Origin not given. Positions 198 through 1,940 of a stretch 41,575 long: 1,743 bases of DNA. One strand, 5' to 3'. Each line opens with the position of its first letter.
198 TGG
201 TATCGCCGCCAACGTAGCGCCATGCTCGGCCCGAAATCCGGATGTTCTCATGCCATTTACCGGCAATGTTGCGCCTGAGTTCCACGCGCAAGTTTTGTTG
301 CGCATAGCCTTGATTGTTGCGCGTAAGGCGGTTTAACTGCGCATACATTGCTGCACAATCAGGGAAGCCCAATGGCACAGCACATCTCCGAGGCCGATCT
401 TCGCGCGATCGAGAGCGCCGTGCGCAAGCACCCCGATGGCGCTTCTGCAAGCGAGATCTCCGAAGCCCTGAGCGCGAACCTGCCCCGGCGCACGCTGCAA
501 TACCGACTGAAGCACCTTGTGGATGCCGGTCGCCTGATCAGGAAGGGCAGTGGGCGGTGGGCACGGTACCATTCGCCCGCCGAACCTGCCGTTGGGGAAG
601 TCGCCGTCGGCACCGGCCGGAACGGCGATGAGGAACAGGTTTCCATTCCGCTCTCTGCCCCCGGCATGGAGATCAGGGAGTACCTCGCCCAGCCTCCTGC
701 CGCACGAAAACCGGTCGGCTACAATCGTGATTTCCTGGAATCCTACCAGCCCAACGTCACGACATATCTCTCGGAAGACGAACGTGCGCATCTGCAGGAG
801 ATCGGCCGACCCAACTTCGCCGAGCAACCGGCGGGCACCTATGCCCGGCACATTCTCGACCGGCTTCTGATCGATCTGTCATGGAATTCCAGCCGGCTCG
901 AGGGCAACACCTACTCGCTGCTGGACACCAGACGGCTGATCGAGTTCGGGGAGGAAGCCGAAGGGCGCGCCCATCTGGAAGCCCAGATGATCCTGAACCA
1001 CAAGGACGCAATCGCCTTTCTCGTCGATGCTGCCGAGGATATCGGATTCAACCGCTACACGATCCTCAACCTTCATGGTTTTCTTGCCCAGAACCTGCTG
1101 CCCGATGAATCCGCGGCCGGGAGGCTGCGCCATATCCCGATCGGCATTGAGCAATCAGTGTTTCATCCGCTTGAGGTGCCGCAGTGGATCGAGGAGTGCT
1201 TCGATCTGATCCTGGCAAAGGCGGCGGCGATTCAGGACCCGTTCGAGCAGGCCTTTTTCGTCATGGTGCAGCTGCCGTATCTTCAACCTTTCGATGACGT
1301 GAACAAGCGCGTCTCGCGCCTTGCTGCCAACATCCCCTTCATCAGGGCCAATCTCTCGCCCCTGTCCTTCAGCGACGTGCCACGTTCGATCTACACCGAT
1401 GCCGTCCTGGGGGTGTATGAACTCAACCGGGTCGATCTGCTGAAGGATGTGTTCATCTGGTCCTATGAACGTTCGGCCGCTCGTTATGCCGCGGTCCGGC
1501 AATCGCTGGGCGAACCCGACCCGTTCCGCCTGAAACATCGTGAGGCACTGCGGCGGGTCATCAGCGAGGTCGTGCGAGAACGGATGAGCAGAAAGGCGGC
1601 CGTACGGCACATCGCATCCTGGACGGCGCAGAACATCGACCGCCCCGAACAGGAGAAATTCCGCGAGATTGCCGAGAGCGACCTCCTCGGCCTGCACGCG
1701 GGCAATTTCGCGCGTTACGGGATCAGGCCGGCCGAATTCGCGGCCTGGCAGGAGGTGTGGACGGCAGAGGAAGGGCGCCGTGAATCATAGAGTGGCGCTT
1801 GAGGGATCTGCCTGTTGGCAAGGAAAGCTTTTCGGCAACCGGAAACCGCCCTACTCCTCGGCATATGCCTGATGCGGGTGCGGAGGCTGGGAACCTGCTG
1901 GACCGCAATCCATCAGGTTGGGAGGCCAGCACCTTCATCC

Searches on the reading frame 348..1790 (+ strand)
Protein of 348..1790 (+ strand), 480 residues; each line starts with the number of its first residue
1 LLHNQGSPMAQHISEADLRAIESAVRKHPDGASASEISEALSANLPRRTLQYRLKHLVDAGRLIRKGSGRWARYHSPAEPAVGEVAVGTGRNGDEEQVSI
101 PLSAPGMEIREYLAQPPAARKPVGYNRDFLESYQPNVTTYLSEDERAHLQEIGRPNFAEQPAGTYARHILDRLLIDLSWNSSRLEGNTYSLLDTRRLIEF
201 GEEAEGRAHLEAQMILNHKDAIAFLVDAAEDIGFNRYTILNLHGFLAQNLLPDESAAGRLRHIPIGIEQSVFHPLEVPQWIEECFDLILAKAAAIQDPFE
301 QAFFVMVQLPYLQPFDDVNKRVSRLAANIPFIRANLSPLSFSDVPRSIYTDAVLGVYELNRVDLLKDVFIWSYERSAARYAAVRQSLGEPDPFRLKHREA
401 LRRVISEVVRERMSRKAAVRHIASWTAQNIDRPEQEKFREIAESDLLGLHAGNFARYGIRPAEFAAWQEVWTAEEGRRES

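Call 8: search_protein_families(library=pfam, proteins=[window:348-1790:+], max_evalue=0.01)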
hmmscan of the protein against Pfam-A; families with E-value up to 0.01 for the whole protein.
window:348-1790:+ (480 aa): 2 families
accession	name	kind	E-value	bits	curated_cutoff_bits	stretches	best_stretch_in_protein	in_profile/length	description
PF02661.23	Fic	-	9.6e-09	36.4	24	1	235-328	3-90/93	Fic/DOC family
PF12840.13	HTH_20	-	2e-06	28.1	27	1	19-61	7-46/51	Helix-turn-helix domain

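Call 9: search_protein_families(library=padloc, proteins=[window:348-1790:+], max_evalue=0.01)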
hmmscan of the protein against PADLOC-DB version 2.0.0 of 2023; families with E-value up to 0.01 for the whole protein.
window:348-1790:+ (480 aa): 7 families
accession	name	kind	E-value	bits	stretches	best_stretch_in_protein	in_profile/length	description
PDLC04840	PDC-S04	-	1.5e-13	49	1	165-352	3-195/227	-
PDLC04836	PDC-S04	-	4e-09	34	1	160-369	12-223/244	-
PDLC03963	SoFic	-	3.6e-08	31.2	1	168-325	51-206/361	-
PDLC04837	PDC-S04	-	9.5e-06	23.1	1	172-352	24-204/234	-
PDLC04839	PDC-S04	-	0.00011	20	1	231-354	56-184/205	-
PDLC01720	Csa3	-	0.0011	17.5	0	19-75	28-87/118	Csa3_1_CAS-I-II-III-IV-V-VI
PDLC01858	CARF3--CARF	-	0.0056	14.6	0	22-72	150-196/204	-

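Call 12: search_protein_families(library=ncbifam, proteins=[window:348-1790:+], max_evalue=0.01)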
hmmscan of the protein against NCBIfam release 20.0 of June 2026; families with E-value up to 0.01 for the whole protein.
window:348-1790:+ (480 aa): 0 families
